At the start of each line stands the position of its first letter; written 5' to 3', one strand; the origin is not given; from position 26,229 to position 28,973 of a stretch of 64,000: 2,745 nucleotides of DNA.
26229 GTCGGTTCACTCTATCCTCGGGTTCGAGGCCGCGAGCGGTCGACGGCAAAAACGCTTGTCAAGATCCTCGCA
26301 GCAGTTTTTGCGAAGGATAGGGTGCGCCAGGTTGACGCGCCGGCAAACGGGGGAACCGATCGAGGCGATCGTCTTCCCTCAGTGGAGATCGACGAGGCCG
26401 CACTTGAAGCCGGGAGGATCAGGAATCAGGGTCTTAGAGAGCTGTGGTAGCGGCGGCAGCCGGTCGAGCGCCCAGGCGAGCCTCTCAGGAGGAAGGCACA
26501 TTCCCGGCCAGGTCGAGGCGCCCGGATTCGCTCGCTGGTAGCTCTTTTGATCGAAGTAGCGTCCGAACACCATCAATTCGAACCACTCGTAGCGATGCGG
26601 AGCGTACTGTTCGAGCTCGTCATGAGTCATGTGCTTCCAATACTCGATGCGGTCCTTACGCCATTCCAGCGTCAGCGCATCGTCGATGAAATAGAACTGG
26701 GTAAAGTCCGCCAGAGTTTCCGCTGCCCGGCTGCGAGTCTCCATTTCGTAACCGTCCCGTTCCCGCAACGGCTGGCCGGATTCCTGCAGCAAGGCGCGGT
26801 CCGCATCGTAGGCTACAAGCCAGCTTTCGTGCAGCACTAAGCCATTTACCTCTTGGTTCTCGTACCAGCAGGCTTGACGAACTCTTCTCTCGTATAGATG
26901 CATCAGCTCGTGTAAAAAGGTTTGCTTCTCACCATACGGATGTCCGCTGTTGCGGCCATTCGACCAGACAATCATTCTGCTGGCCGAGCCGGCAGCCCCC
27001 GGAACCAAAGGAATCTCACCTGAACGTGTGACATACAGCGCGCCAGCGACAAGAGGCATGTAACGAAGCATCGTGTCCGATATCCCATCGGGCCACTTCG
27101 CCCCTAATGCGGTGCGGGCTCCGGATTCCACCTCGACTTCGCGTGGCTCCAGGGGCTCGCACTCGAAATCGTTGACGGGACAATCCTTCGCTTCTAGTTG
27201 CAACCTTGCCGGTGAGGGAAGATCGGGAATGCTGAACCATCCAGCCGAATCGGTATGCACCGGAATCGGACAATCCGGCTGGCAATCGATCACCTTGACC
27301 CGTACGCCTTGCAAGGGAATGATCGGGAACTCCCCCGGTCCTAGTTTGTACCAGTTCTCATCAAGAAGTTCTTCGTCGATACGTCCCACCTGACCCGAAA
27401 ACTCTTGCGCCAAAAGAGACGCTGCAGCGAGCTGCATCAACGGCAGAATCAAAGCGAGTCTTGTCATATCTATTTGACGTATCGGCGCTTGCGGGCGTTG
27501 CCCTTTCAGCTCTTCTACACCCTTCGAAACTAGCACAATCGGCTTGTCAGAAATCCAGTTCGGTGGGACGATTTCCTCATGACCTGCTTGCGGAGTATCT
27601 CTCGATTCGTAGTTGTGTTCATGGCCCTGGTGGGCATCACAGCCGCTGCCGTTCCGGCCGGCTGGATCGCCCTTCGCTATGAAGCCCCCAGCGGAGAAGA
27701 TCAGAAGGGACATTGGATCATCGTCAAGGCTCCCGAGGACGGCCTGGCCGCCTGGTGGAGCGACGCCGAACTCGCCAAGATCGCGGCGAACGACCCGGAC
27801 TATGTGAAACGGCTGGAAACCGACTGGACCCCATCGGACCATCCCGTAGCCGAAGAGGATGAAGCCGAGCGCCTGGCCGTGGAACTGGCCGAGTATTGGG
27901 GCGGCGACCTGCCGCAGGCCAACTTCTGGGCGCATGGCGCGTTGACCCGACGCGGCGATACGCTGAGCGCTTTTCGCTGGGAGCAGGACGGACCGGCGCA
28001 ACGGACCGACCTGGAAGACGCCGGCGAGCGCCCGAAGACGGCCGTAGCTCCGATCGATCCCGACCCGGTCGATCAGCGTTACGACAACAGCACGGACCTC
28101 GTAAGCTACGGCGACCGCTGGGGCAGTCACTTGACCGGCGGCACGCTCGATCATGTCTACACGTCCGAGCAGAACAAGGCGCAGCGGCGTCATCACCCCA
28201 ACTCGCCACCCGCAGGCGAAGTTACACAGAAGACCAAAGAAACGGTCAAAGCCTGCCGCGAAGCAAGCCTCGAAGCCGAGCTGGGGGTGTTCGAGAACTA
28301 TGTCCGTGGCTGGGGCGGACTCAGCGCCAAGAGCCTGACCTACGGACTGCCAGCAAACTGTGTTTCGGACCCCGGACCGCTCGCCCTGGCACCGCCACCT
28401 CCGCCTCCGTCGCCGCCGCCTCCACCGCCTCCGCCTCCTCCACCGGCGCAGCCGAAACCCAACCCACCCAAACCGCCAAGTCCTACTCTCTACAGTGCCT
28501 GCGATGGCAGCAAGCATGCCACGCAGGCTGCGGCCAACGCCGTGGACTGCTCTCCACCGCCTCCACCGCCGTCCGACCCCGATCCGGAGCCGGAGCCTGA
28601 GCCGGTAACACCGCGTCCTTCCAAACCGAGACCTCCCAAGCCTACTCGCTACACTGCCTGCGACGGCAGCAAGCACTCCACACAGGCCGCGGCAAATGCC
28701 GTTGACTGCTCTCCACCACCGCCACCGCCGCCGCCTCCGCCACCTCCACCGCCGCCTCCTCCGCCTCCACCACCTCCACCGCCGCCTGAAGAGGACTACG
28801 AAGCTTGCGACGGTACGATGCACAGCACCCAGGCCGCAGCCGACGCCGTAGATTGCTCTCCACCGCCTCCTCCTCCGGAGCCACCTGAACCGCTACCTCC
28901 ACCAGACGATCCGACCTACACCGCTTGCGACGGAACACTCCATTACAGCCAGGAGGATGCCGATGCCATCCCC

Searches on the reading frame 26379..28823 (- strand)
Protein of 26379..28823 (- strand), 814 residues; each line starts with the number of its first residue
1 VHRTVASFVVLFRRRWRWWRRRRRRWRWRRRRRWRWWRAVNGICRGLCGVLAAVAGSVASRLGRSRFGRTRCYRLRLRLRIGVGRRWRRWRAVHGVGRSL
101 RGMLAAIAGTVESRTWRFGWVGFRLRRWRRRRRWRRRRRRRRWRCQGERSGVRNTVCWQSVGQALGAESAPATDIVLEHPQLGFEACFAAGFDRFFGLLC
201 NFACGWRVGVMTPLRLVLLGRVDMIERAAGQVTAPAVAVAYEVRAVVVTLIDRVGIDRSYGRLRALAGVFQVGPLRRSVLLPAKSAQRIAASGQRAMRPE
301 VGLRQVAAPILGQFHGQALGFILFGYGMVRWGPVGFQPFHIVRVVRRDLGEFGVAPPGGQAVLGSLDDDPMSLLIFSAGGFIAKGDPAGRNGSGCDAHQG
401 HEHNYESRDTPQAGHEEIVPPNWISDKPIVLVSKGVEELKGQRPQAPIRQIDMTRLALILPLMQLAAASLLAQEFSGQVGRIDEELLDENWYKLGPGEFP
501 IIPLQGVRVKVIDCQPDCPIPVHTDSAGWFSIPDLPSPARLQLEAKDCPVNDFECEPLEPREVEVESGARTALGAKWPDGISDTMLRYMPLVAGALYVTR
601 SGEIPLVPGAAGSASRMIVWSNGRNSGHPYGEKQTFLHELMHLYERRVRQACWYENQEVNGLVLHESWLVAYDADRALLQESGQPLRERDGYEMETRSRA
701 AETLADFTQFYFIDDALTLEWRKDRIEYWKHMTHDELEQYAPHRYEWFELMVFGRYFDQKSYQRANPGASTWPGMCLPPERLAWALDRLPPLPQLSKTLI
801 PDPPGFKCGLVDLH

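Call 5: search_protein_families(library=pfam, proteins=[window:26379-28823:-])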
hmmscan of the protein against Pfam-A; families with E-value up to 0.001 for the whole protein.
window:26379-28823:- (814 aa): 0 families

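Call 11: search_protein_families(library=ncbifam, proteins=[window:26379-28823:-])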
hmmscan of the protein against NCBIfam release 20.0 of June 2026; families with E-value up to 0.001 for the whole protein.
window:26379-28823:- (814 aa): 0 families

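Call 19: search_solved_structures(query=window:26379-28823:-, max_evalue=1)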
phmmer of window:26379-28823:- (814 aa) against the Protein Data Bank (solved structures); distinct sequences matched with E-value up to 1: 0.
